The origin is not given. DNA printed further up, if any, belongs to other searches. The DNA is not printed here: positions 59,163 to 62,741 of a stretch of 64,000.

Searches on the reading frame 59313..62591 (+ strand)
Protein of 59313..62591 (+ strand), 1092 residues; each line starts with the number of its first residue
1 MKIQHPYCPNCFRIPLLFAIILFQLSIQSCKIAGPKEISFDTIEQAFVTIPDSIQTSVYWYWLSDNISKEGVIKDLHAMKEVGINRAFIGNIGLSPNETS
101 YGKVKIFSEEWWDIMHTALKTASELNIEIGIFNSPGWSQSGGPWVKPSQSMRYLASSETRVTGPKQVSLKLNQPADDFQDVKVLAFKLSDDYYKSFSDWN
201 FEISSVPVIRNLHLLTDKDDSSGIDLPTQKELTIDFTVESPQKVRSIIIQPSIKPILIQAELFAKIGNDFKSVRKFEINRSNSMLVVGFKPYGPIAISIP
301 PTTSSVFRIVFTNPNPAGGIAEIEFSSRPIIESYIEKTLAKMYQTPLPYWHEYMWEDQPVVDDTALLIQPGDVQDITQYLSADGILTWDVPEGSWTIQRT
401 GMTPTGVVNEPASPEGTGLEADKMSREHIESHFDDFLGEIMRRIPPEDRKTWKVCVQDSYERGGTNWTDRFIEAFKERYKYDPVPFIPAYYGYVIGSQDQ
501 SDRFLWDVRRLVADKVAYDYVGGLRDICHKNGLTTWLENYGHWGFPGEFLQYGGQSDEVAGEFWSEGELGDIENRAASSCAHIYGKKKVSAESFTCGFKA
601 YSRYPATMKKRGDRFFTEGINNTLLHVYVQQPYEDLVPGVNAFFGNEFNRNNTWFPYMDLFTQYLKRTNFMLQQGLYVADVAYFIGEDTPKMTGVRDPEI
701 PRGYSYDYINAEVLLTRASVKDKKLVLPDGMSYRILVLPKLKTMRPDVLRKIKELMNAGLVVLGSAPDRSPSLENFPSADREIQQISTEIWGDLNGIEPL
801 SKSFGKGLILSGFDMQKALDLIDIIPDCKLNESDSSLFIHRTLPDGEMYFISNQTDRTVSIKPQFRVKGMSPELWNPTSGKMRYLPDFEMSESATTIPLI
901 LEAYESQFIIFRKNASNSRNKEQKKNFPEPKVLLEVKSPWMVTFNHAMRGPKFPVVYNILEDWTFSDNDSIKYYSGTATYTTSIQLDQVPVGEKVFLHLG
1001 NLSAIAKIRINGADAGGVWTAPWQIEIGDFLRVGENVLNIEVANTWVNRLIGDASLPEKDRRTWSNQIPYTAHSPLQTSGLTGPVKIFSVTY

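Call 33: search_protein_families(library=pfam, proteins=[window:59313-62591:+], max_evalue=0.001)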
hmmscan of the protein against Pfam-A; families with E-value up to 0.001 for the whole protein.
window:59313-62591:+ (1092 aa): 2 families
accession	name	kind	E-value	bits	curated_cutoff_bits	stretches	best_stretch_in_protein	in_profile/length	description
PF17132.9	Glyco_hydro_106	-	5.7e-227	756.2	29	1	50-884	3-738/743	alpha-L-rhamnosidase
PF22666.2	Glyco_hydro_2_N2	-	2.5e-06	28.1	27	1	964-1048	34-123/167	Glycosyl hydrolase 2 galactose-binding domain-like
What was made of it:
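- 59313..62591 (+): Second GH106 alpha-L-rhamnosidase in the window. PF17132 E 5.7e-227 (call 33).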
